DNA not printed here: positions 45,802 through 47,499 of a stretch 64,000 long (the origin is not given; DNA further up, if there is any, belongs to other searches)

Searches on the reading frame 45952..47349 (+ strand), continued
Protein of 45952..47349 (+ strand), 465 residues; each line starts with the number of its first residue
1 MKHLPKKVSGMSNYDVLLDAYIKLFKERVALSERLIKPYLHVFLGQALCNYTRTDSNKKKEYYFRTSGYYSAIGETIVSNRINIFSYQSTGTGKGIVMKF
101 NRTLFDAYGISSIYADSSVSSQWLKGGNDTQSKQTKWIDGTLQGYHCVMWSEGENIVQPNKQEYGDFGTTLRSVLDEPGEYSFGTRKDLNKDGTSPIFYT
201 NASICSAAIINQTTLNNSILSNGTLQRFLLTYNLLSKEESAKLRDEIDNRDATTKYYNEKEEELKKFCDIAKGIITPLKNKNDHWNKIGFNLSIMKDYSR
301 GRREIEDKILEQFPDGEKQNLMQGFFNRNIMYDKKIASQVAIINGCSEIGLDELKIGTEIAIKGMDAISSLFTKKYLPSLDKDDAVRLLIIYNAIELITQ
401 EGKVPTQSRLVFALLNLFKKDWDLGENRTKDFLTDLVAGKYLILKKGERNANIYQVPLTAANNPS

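Call 78: find_encoding_contigs(protein=P0010, flank=3000, max_places=2)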
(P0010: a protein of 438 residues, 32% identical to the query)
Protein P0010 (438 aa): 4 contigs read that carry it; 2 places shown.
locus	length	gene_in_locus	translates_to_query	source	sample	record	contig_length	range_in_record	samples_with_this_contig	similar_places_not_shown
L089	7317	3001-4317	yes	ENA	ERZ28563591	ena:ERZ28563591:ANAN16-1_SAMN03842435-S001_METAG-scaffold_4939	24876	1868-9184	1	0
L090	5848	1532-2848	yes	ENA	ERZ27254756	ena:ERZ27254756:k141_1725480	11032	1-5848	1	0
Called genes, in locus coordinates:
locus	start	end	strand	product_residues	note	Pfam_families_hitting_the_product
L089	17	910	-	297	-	-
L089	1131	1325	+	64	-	PF04014:MazE_antitoxin (weak)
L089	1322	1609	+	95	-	-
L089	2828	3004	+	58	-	-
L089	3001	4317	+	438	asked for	-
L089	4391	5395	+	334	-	-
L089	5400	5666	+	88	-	-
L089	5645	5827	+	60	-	-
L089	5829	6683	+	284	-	-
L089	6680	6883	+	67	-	-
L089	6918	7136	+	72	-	-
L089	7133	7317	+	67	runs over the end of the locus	-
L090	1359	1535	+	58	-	-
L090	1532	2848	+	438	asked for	-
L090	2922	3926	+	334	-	-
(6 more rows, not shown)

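Call 90: search_protein_families(library=ncbifam, proteins=[window:45982-47349:+], max_evalue=0.1)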
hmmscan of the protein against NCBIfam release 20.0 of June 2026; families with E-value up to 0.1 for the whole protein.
window:45982-47349:+ (455 aa): 0 families

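Call 99: find_related_loci(query=A2, collection=genome_contigs, flank=3000)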
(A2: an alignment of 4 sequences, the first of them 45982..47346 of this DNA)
Query A2 (455 aa) in genome_contigs; peptide patterns used: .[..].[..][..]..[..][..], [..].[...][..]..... (x = any residue, [..] = any of these).
56 stretches matched a pattern, but none encodes a relative of the query by tblastn (E <= 1e-3).

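Call 108: fold_search(model_id=the predicted structure, library=viral)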
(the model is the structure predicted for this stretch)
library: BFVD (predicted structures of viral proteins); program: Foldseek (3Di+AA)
matches with E <= 10: 1166; with E <= 0.001: 122
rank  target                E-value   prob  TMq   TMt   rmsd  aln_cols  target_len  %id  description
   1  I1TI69                2.8e-12  1.00  0.44  0.36  14.8       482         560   12  (no name in the UniProt tables at hand)
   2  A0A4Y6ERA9            3.8e-11  1.00  0.50  0.33  10.9       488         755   12  DNA helicase [Gordonia phage Chelms]
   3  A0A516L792            1.4e-10  1.00  0.52  0.54   9.3       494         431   13  (no name in the UniProt tables at hand)
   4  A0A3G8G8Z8            1.8e-10  1.00  0.45  0.35   8.2       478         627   14  (no name in the UniProt tables at hand)
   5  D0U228                3.4e-10  1.00  0.56  0.35   9.6       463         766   12  Primase [Clavibacter phage CMP1]
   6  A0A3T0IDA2            3.4e-10  1.00  0.51  0.47   9.0       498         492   10  (no name in the UniProt tables at hand)
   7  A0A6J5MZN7            3.8e-10  1.00  0.54  0.58   9.6       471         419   12  DUF3987 domain-containing protein [uncultured Caudovirales phage]
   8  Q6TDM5                4.7e-10  1.00  0.44  0.43   8.6       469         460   12  ORF A460 [Sulfolobus virus Kamchatka 1]
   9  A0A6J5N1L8            7.8e-10  1.00  0.48  0.50  10.4       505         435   12  DUF3987 domain-containing protein [uncultured Caudovirales phage]
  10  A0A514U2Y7            9.6e-10  1.00  0.57  0.33   8.7       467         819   12  (no name in the UniProt tables at hand)
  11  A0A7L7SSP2            2.3e-09  1.00  0.54  0.32   9.2       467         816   10  (no name in the UniProt tables at hand)
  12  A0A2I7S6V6            2.7e-09  1.00  0.46  0.43  14.1       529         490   11  (no name in the UniProt tables at hand)
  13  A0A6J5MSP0            2.8e-09  1.00  0.57  0.36   9.4       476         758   10  Uncharacterized protein [uncultured Caudovirales phage]
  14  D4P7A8                4.0e-09  1.00  0.55  0.42   7.5       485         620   13  (no name in the UniProt tables at hand)
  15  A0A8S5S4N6            8.7e-09  1.00  0.50  0.33   8.9       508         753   11  NrS-1 polymerase-like HBD domain-containing protein [Siphoviridae sp. ctJ7x27]
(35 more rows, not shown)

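Call 109: search_dna_similar(query=window:45982-47346:+, collection=phages, mode=protein, max_evalue=0.001, max_rows=15)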
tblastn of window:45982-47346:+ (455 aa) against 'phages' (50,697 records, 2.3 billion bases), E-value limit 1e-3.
No match.
